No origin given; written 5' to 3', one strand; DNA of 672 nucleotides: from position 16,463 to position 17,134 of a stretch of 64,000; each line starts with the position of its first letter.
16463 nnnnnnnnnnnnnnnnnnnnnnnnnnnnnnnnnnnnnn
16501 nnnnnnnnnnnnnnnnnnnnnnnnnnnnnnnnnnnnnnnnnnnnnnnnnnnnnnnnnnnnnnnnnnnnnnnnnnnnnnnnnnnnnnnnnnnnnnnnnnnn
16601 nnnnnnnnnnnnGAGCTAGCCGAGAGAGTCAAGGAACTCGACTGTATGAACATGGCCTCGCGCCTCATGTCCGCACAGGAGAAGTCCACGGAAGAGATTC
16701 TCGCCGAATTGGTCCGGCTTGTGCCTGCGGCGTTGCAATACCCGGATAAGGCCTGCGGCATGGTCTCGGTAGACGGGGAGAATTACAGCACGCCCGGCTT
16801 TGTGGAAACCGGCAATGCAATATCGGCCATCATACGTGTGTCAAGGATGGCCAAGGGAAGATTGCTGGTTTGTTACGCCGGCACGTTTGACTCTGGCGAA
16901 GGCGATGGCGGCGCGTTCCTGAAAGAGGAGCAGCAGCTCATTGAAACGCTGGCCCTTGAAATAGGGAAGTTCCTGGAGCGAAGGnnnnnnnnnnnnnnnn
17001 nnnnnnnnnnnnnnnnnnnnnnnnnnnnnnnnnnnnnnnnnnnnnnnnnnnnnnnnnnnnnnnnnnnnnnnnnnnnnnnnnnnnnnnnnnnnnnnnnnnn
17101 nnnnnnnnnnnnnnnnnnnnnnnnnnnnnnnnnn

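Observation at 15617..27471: Recurrent uncharacterised ~115-aa sensory module shared by three proteins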

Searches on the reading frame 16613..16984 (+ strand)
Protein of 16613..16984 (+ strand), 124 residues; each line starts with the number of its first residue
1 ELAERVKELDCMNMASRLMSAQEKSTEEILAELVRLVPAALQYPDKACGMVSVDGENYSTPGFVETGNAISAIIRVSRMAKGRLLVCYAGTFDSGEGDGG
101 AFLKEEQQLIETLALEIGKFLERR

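Call 5: search_protein_families(library=pfam, proteins=[window:16613-16984:+], max_evalue=10)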
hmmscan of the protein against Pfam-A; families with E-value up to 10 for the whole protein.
seq(124 aa): 1 family
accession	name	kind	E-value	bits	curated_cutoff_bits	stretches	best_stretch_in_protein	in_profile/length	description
PF14134.11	DUF4301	-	0.2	10.9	27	1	16-68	341-394/507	Domain of unknown function (DUF4301)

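Call 6: search_protein_families(library=ncbifam, proteins=[window:16613-16984:+], max_evalue=10)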
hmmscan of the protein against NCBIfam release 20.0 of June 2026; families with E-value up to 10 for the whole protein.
seq(124 aa): 0 families

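Call 9: find_homologous_proteins(query=A1, max_evalue=0.001)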
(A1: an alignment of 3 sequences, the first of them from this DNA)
Query A1 (3 sequences) (124 aa, profile of the alignment): 2 proteins with E <= 0.001 among 1043 candidates.
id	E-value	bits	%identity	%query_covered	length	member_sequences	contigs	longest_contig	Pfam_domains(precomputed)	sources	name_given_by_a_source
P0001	4.5e-55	203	40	98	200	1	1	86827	-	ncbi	-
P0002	1.8e-12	65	33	68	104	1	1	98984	-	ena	-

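Call 13: search_solved_structures(query=A1, max_evalue=10)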
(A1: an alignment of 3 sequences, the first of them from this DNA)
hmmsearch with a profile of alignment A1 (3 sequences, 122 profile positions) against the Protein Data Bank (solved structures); distinct sequences matched with E-value up to 10: 0.

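Call 14: find_encoding_contigs(protein=P0001, flank=3000, max_places=3)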
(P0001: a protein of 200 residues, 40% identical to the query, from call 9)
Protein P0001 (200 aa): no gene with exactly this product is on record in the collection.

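Call 18: predict_structure(alignment_id=A1)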
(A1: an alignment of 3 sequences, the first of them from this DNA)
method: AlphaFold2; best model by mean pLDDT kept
length: 124 residues; sequences in the alignment: 3
mean_pLDDT: 89.3   pTM: 0.83
mean pLDDT of the five models: 89.3, 88.0, 88.0, 87.8, 85.1
residues with pLDDT >= 90: 94; 70-90: 19; 50-70: 4; < 50: 7
segments of 3 or more residues with pLDDT < 50: 93-98
pLDDT, mean of each block of 10 residues (from residue 1): 87 96 94 95 92 95 88 96 91 47 92 97 93
secondary structure, 60 per line:
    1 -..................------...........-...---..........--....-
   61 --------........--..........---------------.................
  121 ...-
elements in order: H2-19 H26-36 E47-53 E56-59 E69-76 E79-88 H104-123

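Call 24: search_protein_representatives(alignment_id=A1)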
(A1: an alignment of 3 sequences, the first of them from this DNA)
Query: 3 sequences, 122 profile positions. Proteins with E-value up to 0.001 (for the whole library): 9969; up to 1e-10: 7589; up to 1e-30: 178. The best 150 are listed.
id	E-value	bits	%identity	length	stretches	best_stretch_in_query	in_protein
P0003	1.4e-121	416.0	-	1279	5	3-121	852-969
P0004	1.4e-92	322.3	-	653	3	2-122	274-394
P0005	2.2e-85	299.1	-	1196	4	4-121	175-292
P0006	4.4e-85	298.1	-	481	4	2-113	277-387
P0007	2.9e-81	285.8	-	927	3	2-122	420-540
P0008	3.5e-81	285.5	-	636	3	2-121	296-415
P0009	6.7e-81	284.6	-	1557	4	3-119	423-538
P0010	2.5e-77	273.1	-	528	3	2-121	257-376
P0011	9.7e-73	258.3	-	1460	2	2-121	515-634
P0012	1.3e-71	254.6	-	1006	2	2-121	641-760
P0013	2.1e-63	228.1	-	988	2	2-122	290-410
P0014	8.9e-63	226.1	-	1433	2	3-121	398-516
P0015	9.4e-63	226.0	-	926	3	4-121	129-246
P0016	1.2e-62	225.7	-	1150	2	5-122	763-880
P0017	2.4e-62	224.7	-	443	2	1-121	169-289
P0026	9.4e-59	213.1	-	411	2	2-121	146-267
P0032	2.9e-57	208.3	-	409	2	2-122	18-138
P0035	5.1e-56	204.3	-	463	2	2-121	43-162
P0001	1.4e-55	202.8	-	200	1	1-122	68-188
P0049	2.2e-52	192.5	-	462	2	2-120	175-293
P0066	6.4e-43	162.0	-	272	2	3-116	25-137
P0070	1.5e-42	160.8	-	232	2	2-121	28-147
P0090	2.4e-37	144.0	-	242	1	3-121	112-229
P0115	3.1e-33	130.7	-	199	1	2-121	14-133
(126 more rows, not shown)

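Call 31: search_protein_families(library=pfam, alignment_id=A2, max_evalue=1)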
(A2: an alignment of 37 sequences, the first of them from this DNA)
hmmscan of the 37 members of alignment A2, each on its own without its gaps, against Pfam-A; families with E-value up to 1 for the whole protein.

A. member 1, seq(124 aa): 1 family
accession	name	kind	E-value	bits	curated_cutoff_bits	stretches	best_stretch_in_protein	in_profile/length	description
PF14134.11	DUF4301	-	0.2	10.9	27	1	16-68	341-394/507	Domain of unknown function (DUF4301)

B. families by the number of members that match (of 37 scanned): 15 families
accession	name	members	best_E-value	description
PF01590.32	GAF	5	0.013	GAF domain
PF13492.12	GAF_3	1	0.065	GAF domain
PF06805.18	Lambda_tail_I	1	0.085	Bacteriophage lambda tail assembly protein I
PF21696.3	TECR_N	1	0.11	TECR, ubiquitin-like domain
PF25773.1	TPR_ANAPC2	1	0.13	ANAPC2-like, TPR repeats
PF10711.15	DUF2513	1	0.14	Hypothetical protein (DUF2513)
PF02059.20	IL3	1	0.14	Interleukin-3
PF16379.11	DUF4989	1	0.15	Domain of unknown function (DUF4989)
PF16987.10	KIX_2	1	0.17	KIX domain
PF19012.5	DUF5741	1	0.19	Family of unknown function (DUF5741)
PF24797.1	Beta-prop_WDR35_TULP_N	1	0.19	WDR35/TULP4 N-terminal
PF14134.11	DUF4301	1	0.2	Domain of unknown function (DUF4301)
PF08428.16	Rib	1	0.21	Rib domain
PF24556.1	SH3_Myosin-XVIIIa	1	0.24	Unconventional myosin-XVIIIa SH3 domain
PF05547.17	Peptidase_M6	1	0.25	Immune inhibitor A peptidase M6, catalytic domain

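Call 32: search_solved_structures(query=A2, max_evalue=10, show_alignments=2)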
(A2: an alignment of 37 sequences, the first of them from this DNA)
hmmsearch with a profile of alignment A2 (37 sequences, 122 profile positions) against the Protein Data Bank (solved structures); distinct sequences matched with E-value up to 10: 6.
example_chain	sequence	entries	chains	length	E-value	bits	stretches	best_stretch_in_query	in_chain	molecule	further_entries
6g6o_A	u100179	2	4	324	0.00048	23.2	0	65-90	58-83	Ika8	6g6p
6g6q_A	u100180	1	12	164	0.0075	19.4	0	65-90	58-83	Ika4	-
4g3v_A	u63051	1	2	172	0.11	15.6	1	5-37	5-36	Transcriptional regulator nlh2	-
1wgy_A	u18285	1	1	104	0.6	13.2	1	21-59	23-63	Rap guanine nucleotide exchange factor 5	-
9cro_J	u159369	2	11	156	0.92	12.6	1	23-61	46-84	CRISPR type I-A cluster 2/Apern-associated protein Csa5-2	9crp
9crq_K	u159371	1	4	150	1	12.5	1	23-61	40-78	CRISPR type I-A cluster 2/Apern-associated protein Csa5-2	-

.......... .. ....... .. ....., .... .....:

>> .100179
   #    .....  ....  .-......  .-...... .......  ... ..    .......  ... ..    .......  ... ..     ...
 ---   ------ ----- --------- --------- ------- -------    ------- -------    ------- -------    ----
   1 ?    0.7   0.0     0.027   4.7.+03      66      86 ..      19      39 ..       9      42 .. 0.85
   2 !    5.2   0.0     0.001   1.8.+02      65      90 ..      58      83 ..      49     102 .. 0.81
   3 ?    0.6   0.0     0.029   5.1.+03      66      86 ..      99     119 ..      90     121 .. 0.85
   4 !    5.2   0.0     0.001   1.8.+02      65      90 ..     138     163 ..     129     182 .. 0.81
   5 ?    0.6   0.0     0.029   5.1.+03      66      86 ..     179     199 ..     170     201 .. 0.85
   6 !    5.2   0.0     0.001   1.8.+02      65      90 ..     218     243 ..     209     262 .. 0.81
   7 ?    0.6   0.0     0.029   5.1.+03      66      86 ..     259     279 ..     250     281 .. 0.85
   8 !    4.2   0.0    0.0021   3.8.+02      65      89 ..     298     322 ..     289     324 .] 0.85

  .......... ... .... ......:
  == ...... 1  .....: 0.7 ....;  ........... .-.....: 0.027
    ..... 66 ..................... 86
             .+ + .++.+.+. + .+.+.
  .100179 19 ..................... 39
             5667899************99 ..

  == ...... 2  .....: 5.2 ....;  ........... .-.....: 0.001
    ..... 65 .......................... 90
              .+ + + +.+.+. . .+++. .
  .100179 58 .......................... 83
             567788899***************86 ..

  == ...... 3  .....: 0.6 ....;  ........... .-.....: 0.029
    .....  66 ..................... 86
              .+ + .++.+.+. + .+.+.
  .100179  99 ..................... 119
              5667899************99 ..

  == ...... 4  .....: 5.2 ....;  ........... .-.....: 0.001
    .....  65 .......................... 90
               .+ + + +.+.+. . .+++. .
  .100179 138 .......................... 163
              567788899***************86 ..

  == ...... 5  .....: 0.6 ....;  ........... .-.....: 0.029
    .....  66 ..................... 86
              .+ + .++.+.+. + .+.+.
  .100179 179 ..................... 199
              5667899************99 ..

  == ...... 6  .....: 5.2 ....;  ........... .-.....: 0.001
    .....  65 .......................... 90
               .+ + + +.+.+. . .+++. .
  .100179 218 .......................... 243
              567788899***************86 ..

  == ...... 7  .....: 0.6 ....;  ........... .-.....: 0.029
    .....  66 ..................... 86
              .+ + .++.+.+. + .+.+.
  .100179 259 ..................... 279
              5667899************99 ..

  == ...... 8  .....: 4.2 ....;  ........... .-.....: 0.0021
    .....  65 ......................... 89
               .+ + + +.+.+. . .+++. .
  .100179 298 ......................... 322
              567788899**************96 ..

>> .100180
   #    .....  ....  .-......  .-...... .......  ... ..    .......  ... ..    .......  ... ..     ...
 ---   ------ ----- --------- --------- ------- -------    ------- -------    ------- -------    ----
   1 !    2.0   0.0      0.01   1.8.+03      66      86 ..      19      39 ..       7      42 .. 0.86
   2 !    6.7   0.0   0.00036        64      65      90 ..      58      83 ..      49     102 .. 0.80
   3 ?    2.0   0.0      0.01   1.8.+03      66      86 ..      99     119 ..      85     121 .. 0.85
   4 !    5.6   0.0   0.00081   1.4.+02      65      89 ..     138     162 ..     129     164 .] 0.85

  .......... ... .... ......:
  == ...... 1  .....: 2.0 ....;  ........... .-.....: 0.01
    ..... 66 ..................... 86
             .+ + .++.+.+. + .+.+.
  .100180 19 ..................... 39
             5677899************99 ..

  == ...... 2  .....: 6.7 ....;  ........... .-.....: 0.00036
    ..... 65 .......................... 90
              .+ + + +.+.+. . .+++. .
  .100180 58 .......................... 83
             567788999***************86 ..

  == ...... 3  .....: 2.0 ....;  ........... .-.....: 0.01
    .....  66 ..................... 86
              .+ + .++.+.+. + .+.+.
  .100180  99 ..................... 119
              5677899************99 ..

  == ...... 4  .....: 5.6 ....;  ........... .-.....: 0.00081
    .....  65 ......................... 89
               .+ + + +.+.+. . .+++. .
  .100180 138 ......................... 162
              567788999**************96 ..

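Call 35: find_encoding_contigs(protein=P0152, flank=2000, max_places=2)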
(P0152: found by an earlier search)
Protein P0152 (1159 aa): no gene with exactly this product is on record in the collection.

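Call 40: search_protein_families(library=pfam, alignment_id=A4, max_evalue=0.0001)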
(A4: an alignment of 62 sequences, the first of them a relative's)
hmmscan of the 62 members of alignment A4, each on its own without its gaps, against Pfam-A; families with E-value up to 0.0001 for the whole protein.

A. member 1, P0003 (1279 aa): 3 families
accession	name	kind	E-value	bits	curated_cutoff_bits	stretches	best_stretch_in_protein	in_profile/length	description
PF00069.31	Pkinase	-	3.5e-33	115.5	31.7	1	146-429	1-255/263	Protein kinase domain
PF07714.23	PK_Tyr_Ser-Thr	-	6.5e-14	52.3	23.1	1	147-312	2-158/258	Protein tyrosine and serine/threonine kinase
PF24187.1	DUF7415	-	7.9e-05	23.2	27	0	828-860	10-42/53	Domain of unknown function (DUF7415)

B. families by the number of members that match (of 62 scanned): 40 families (the first 25 are shown)
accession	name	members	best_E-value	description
PF13426.13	PAS_9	27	9.5e-82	PAS domain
PF02518.31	HATPase_c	27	2.7e-29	Histidine kinase-, DNA gyrase B-, and HSP90-like ATPase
PF08448.16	PAS_4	26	5.9e-51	PAS fold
PF08447.18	PAS_3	24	3.6e-70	PAS fold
PF00989.32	PAS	24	2.9e-66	PAS fold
PF13188.13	PAS_8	23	4e-43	PAS domain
PF00512.31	HisKA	20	1.2e-21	His Kinase A (phospho-acceptor) domain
PF00072.30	Response_reg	10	1.6e-24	Response regulator receiver domain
PF01590.32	GAF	9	6.4e-34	GAF domain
PF13185.12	GAF_2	8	3.6e-56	GAF domain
PF12860.13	PAS_7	8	1.3e-13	PAS fold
PF24820.1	Diguanyl_cycl_sensor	6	2.1e-23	Diguanylate cyclase-like sensor domain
PF07730.19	HisKA_3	6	3.9e-13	Histidine kinase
PF00196.25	GerE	5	5.1e-11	Bacterial regulatory proteins, luxR family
PF01326.24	PPDK_N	4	1.7e-41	Pyruvate phosphate dikinase, AMP/ATP-binding domain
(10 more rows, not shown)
